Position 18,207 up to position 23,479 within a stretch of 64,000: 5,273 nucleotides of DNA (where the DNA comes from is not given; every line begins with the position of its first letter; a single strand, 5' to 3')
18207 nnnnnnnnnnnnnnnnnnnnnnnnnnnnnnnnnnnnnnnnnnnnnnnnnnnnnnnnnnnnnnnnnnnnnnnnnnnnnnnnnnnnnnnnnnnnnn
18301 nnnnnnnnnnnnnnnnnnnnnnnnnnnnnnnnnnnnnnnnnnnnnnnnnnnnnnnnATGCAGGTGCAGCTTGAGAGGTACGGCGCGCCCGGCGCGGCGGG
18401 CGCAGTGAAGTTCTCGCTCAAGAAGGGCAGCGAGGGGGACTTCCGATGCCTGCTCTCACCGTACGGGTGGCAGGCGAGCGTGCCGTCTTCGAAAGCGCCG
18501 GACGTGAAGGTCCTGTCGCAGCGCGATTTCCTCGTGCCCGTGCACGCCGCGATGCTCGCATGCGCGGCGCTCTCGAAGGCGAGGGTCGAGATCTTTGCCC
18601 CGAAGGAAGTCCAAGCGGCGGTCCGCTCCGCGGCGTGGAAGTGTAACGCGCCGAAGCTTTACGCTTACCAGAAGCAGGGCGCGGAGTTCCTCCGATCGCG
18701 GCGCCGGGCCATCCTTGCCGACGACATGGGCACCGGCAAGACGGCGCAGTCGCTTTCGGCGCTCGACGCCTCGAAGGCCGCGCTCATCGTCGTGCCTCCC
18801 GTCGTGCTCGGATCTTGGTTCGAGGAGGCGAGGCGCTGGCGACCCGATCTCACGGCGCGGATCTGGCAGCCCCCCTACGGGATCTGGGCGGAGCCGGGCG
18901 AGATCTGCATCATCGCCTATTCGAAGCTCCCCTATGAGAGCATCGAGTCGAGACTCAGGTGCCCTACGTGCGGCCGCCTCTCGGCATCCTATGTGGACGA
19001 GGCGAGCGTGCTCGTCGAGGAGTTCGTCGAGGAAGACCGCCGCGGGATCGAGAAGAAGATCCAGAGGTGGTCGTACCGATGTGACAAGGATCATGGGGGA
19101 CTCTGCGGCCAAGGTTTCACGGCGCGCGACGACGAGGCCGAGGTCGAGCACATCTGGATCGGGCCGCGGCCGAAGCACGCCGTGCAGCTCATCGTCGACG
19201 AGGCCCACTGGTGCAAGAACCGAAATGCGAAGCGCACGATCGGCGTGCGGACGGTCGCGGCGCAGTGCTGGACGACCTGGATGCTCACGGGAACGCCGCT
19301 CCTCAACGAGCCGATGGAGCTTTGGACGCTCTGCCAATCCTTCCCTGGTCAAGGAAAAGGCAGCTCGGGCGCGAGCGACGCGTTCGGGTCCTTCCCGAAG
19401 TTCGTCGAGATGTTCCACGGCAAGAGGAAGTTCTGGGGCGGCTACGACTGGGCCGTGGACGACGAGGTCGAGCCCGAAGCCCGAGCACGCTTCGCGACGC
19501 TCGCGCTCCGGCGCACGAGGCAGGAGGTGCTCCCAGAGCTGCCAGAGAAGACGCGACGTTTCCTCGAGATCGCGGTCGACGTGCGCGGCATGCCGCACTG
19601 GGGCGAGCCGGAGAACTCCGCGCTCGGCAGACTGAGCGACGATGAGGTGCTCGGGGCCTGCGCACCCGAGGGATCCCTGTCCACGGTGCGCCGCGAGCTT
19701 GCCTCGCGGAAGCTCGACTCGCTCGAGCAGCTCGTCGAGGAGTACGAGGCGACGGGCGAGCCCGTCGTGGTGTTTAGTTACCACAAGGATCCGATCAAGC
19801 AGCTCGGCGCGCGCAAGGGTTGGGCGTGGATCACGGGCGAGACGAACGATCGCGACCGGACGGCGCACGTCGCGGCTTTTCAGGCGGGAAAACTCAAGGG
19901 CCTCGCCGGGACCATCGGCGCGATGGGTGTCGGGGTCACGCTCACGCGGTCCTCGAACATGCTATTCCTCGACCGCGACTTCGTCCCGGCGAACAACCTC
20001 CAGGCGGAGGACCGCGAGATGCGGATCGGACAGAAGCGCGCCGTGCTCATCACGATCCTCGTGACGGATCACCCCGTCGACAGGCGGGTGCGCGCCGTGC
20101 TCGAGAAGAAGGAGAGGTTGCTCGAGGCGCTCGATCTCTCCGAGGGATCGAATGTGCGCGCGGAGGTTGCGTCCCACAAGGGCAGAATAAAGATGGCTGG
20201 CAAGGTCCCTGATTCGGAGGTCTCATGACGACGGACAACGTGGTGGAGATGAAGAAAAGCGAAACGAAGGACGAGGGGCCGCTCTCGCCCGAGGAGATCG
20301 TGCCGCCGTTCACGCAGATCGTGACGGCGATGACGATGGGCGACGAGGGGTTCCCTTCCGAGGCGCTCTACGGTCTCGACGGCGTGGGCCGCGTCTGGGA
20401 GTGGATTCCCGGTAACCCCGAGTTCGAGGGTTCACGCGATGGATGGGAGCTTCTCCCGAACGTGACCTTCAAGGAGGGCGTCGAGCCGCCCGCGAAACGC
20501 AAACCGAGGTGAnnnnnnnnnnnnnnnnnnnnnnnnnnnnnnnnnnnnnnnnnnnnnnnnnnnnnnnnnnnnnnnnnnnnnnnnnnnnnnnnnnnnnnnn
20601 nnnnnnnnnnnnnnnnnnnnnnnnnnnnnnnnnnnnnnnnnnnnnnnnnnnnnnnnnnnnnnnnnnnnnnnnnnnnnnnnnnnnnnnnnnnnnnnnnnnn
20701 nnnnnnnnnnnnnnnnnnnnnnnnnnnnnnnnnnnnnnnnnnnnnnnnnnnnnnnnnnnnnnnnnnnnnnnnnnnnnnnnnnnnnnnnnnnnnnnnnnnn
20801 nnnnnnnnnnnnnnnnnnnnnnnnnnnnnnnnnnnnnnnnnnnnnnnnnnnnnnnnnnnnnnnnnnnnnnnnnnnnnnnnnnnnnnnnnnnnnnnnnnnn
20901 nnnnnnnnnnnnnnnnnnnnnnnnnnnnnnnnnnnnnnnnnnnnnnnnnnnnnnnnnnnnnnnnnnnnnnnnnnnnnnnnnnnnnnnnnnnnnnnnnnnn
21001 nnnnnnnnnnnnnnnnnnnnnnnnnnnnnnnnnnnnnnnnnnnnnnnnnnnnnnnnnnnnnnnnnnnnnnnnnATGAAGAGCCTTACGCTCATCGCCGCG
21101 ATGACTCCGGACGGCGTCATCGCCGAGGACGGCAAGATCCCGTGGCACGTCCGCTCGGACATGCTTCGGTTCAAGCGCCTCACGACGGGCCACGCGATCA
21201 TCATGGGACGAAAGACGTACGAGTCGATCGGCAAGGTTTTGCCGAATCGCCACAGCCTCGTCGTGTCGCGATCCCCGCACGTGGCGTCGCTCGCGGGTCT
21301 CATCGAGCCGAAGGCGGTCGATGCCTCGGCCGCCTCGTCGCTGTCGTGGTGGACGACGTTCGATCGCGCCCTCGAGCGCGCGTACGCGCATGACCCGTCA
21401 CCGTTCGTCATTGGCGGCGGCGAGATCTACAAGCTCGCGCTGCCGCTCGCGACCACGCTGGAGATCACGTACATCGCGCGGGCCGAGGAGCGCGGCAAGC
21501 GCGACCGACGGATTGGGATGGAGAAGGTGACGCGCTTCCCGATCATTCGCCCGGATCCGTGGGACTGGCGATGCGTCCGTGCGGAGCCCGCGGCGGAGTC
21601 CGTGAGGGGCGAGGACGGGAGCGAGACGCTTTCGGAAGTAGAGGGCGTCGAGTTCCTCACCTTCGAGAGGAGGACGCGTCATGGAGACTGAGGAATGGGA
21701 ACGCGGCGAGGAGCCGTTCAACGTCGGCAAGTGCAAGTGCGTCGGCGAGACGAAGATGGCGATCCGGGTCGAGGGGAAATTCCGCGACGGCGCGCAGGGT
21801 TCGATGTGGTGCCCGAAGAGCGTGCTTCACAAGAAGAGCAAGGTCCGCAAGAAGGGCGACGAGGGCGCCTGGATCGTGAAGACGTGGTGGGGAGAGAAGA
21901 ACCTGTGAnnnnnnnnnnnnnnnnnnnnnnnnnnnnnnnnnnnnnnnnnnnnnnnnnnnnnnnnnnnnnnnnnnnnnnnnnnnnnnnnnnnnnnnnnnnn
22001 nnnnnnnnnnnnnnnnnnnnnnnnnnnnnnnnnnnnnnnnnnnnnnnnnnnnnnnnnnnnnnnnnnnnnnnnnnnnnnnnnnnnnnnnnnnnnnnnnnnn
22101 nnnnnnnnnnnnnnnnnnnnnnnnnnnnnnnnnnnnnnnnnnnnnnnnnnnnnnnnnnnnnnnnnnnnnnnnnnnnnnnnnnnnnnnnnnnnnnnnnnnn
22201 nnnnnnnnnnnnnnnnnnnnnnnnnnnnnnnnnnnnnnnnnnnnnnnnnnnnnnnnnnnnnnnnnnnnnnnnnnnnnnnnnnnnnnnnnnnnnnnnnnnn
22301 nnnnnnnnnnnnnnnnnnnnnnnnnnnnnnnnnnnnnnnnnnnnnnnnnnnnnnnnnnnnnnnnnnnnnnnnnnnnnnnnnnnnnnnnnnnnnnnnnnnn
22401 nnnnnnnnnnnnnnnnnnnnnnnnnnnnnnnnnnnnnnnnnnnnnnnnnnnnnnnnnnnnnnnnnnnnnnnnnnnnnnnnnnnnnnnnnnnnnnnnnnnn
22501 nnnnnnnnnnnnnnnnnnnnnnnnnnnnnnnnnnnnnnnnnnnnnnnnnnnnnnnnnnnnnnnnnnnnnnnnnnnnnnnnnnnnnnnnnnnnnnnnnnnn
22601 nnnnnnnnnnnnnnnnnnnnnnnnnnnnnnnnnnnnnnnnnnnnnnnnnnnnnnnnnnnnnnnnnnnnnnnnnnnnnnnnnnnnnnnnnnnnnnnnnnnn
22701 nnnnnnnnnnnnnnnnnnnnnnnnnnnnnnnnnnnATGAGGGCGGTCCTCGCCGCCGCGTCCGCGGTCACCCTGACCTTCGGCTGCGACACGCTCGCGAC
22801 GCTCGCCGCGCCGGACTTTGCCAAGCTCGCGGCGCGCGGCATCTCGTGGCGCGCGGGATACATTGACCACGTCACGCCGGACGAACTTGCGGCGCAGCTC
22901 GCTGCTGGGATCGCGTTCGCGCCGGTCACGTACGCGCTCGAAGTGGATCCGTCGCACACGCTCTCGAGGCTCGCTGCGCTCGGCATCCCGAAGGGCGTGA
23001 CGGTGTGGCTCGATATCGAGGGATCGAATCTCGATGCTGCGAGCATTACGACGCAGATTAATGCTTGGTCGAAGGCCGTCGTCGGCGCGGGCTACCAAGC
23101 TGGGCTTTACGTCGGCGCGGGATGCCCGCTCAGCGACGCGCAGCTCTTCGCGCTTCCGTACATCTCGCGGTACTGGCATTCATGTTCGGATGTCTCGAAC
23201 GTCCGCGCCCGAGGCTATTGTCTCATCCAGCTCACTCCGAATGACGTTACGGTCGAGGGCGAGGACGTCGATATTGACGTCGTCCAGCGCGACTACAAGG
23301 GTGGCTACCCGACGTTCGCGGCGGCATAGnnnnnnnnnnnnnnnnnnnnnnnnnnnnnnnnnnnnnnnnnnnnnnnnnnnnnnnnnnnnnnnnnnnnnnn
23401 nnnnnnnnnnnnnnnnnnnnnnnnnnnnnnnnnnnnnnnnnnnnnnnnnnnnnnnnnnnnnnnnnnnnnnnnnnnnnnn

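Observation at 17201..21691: Nucleotide-pool / DNA-manipulation module: NDT-like, MazG, SNF2 helicase, DHFR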

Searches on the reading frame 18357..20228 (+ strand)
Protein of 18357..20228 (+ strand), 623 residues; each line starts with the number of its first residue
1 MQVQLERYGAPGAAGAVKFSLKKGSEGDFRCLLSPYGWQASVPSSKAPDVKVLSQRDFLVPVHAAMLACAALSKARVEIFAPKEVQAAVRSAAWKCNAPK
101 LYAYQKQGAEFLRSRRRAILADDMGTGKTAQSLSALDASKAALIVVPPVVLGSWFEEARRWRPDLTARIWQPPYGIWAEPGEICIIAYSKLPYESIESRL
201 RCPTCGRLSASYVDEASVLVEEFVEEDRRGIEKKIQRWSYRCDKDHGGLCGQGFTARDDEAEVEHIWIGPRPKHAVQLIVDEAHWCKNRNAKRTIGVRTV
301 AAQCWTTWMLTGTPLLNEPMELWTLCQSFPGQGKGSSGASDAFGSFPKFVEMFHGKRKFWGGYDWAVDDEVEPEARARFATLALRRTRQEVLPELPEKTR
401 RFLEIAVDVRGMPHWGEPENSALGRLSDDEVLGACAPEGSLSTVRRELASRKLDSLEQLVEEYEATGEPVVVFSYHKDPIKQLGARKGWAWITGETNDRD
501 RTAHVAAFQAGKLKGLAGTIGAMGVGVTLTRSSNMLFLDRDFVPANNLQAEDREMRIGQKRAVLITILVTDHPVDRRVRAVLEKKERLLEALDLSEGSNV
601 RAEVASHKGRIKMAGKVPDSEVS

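Call 3: search_protein_families(library=pfam, proteins=[window:18357-20228:+], max_evalue=0.1)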
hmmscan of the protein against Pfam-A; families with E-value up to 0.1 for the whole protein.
window:18357-20228:+ (623 aa): 2 families
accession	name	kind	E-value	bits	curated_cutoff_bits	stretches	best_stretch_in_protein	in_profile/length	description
PF00176.29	SNF2-rel_dom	-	6.9e-19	68.5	24.9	2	104-171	1-85/290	SNF2-related domain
PF00271.37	Helicase_C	-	8.6e-07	29.6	23.5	1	452-558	2-110/110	Helicase conserved C-terminal domain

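Call 4: search_protein_families(library=phrogs, proteins=[window:18357-20228:+], max_evalue=0.01)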
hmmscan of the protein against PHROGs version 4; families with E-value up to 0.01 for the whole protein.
window:18357-20228:+ (623 aa): 6 families
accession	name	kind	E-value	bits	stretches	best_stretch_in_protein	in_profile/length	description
phrog_62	-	DNA, RNA and nucleotide metabolism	5.6e-68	230.6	1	94-592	690-1132/1881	DNA helicase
phrog_29996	-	unknown function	2.3e-13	50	1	516-604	1087-1174/1189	-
phrog_16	-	DNA, RNA and nucleotide metabolism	4e-06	26.3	1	456-580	479-609/986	DNA helicase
phrog_11801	-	other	0.00035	18.8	1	100-164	866-936/2269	DNA methyltransferase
phrog_11354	-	unknown function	0.0008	20.1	1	547-592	59-104/116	-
phrog_1685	-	unknown function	0.004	15.3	0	112-161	842-897/2278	-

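Call 25: search_protein_families(library=ncbifam, proteins=[window:18357-20228:+], max_evalue=0.01)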
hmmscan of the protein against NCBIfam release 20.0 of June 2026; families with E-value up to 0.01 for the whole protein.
window:18357-20228:+ (623 aa): 6 families
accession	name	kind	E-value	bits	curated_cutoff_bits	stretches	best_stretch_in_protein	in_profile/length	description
NF058637.1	helic_SCO1167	equivalog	1.4e-27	96.1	1200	2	448-600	760-916/932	SCO1167/SCO6262 family helicase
NF053675.1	pilus_reg_Snf2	equivalog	4e-24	84.8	1100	2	449-603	859-1016/1029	pilus expression-regulating Snf2 family helicase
NF041790.1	anti-phage_ZorD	equivalog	1.7e-09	36.2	1500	1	521-565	988-1032/1035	type I Zorya anti-phage system protein ZorD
NF042964.1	phospholipD_antiphage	equivalog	2e-05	23.1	1100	0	114-185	248-321/895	phospholipase D-like domain-containing anti-phage protein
NF004069.0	PRK05580.2-1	equivalog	0.0024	16.4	767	1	68-153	80-168/612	primosomal protein N'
NF045503.1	repair_heli_XPB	equivalog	0.0047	15.5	610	0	450-516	403-467/548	DNA repair helicase XPB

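Call 38: find_related_loci(query=window:18357-20228:+, collection=viral_contigs, flank=10000)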
Query window:18357-20228:+ (623 aa) in viral_contigs; peptide patterns used: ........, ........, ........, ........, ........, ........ (x = any residue, [..] = any of these).
No stretch of DNA in the collection matches any of the patterns.

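Call 79: search_solved_structures(query=window:18357-20228:+, max_evalue=0.001)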
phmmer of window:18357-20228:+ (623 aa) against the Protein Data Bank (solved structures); distinct sequences matched with E-value up to 0.001: 76 (the best 60 are shown).
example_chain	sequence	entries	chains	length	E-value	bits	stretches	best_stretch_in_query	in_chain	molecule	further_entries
6iro_L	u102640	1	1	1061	1e-19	73.7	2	450-588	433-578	ISWI chromatin-remodeling complex ATPase ISW1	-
6jyl_K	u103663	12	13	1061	1e-19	73.6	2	450-588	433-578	ISWI chromatin-remodeling complex ATPase ISW1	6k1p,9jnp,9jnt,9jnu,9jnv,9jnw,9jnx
7x3t_V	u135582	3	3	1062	1e-19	73.6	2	450-588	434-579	ISWI chromatin-remodeling complex ATPase ISW1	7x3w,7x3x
9lj2_K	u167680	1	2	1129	1.3e-19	73.3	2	450-588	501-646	ISWI chromatin-remodeling complex ATPase ISW1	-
6pwf_K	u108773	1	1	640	3.2e-19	72.1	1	450-605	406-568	chromatin remodeling factor ISWI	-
23cp_K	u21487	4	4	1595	1.1e-18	70.3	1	450-578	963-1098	WD40 repeat-containing protein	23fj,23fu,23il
5jxr_A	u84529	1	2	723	1.6e-17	66.5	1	452-610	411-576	Chromatin-remodeling complex ATPase-like protein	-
5hzr_A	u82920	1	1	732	2.6e-17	65.7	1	450-578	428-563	SNF2-family ATP dependent chromatin remodeling factor like protein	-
6vzg_K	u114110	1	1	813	3.5e-17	65.3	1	429-591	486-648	Nuclear protein STH1/NPS1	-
6vz4_K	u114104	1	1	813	3.5e-17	65.3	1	429-591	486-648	Nuclear protein STH1/NPS1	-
6iy2_O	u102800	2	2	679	4.1e-17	65.1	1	452-583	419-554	Transcription regulatory protein SNF2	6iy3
5x0x_O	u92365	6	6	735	5.7e-17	64.6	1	452-583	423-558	Transcription regulatory protein SNF2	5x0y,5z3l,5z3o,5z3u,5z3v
6ne3_W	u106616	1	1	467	7.3e-17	64.3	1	452-588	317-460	SWI/SNF-related matrix-associated actin-dependent regulator of chromatin subfamily A membe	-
7egm_A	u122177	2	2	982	1.9e-16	62.9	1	452-583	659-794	Transcription regulatory protein SNF2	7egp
6k15_J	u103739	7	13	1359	2.8e-16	62.3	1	429-591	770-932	Nuclear protein STH1/NPS1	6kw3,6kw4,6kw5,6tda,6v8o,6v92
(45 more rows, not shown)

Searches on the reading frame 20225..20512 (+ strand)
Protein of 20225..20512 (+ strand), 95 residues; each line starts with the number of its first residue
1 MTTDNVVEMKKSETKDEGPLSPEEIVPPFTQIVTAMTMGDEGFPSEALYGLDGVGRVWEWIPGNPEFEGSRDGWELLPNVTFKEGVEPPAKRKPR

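Call 3: search_protein_families(library=pfam, proteins=[window:20225-20512:+], max_evalue=0.1)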
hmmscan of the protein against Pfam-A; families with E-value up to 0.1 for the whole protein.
window:20225-20512:+ (95 aa): 0 families

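Call 4: search_protein_families(library=phrogs, proteins=[window:20225-20512:+], max_evalue=0.01)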
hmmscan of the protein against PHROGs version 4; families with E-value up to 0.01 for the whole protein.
window:20225-20512:+ (95 aa): 0 families

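Call 25: search_protein_families(library=ncbifam, proteins=[window:20225-20512:+], max_evalue=0.01)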
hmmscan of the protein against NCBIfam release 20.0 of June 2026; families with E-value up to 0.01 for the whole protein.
window:20225-20512:+ (95 aa): 0 families

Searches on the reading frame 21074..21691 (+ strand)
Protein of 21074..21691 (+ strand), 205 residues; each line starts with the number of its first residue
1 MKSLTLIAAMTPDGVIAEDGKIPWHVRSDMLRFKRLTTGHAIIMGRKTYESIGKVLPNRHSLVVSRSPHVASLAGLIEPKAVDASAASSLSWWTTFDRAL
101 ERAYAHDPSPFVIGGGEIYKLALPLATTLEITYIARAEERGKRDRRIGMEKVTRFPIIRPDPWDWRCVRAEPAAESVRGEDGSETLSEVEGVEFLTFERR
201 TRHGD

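Call 3: search_protein_families(library=pfam, proteins=[window:21074-21691:+], max_evalue=0.1)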
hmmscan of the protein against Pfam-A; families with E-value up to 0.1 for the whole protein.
window:21074-21691:+ (205 aa): 1 family
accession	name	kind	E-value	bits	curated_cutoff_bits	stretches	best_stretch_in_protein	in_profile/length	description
PF00186.24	DHFR_1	-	1.4e-33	116.3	25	1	4-136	2-118/159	Dihydrofolate reductase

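Call 4: search_protein_families(library=phrogs, proteins=[window:21074-21691:+], max_evalue=0.01)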
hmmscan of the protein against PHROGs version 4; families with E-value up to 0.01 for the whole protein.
window:21074-21691:+ (205 aa): 2 families
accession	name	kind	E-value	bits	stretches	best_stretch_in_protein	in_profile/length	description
phrog_316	-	DNA, RNA and nucleotide metabolism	1.1e-31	111.1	1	2-155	15-152/213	dihydrofolate reductase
phrog_11777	-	DNA, RNA and nucleotide metabolism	5.4e-08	33.1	1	4-135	375-499/546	dihydrofolate reductase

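Call 25: search_protein_families(library=ncbifam, proteins=[window:21074-21691:+], max_evalue=0.01)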
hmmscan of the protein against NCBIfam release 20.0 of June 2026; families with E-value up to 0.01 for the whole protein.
window:21074-21691:+ (205 aa): 31 families (the best 25 are shown)
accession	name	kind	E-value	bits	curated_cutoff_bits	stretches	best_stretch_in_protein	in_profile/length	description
NF040541.1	trim_DfrE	exception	3.1e-23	82.2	347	1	4-137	3-120/157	trimethoprim-resistant dihydrofolate reductase DfrE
NF008037.0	PRK10769.1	equivalog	6.3e-23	81.4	168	1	4-163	3-134/160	type 3 dihydrofolate reductase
NF000019.2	trim_DfrA3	exception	1e-21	77.4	350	1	4-135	3-118/162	trimethoprim-resistant dihydrofolate reductase DfrA3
NF000055.3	trim_DfrA12_A21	exception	1.9e-21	76.6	330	1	5-131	9-120/165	DfrA12/DfrA21 family trimethoprim-resistant dihydrofolate reductase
NF000053.2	trim_DfrA12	exception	1.3e-20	73.9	360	1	5-131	9-120/165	trimethoprim-resistant dihydrofolate reductase DfrA12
NF000012.1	trim_DfrI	exception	2.1e-18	66.5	400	1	4-135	28-147/191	trimethoprim-resistant dihydrofolate reductase DfrI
NF000330.1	trim_DfrA1_like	exception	3.3e-18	66.1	250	1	4-137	3-121/157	trimethoprim-resistant dihydrofolate reductase DfrA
NF033851.1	trim_DfrA35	exception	4.3e-17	62.2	360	1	6-134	4-121/170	trimethoprim-resistant dihydrofolate reductase DfrA35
NF000006.2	trim_DfrA26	exception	6.8e-17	62.1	350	1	5-134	20-139/183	trimethoprim-resistant dihydrofolate reductase DfrA26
NF000332.1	trim_DfrDGK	exception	3.9e-16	59.3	300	1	4-67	2-65/161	DfrD/DfrG/DfrK family trimethoprim-resistant dihydrofolate reductase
NF000126.2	trim_DfrA8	exception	6e-16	58.7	325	1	3-139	3-132/169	trimethoprim-resistant dihydrofolate reductase DfrA8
NF041386.1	dihyfolred_HdrA_Halo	equivalog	6.4e-16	58.6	300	1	4-129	3-116/158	dihydrofolate reductase HdrA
NF000333.1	trim_DfrF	exception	1.4e-15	57.6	320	1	5-67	3-65/164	trimethoprim-resistant dihydrofolate reductase DfrF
NF000159.1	trim_DfrD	exception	1.6e-15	57.4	350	1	4-67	7-70/166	trimethoprim-resistant dihydrofolate reductase DfrD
NF000143.1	trim_DfrG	exception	3.7e-15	56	365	1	4-67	3-66/165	trimethoprim-resistant dihydrofolate reductase DfrG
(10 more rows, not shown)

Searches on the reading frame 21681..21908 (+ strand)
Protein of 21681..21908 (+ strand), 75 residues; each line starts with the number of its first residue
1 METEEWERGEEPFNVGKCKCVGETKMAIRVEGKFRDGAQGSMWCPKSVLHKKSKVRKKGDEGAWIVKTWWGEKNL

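Call 3: search_protein_families(library=pfam, proteins=[window:21681-21908:+], max_evalue=0.1)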
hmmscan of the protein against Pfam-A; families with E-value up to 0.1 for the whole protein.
window:21681-21908:+ (75 aa): 0 families

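Call 4: search_protein_families(library=phrogs, proteins=[window:21681-21908:+], max_evalue=0.01)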
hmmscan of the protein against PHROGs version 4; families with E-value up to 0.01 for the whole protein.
window:21681-21908:+ (75 aa): 0 families

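Call 100: find_related_loci(query=A5, collection=viral_contigs, flank=4000)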
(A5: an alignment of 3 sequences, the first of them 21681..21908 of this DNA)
Query A5 (75 aa) in viral_contigs; peptide patterns used: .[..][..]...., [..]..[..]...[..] (x = any residue, [..] = any of these).
30 stretches matched a pattern, but none encodes a relative of the query by tblastn (E <= 1e-3).

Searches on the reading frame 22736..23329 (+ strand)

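Call 20: search_protein_families(library=pfam, proteins=[window:22736-23329:+], max_evalue=0.01)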
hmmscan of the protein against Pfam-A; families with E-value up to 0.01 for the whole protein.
window:22736-23329:+ (197 aa): 1 family
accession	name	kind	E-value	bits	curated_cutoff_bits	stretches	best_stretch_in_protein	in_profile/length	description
PF08924.17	Rv2525c_GlyHyd-like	-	3.5e-07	31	27.2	1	46-147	30-153/198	Rv2525c-like, glycoside hydrolase-like domain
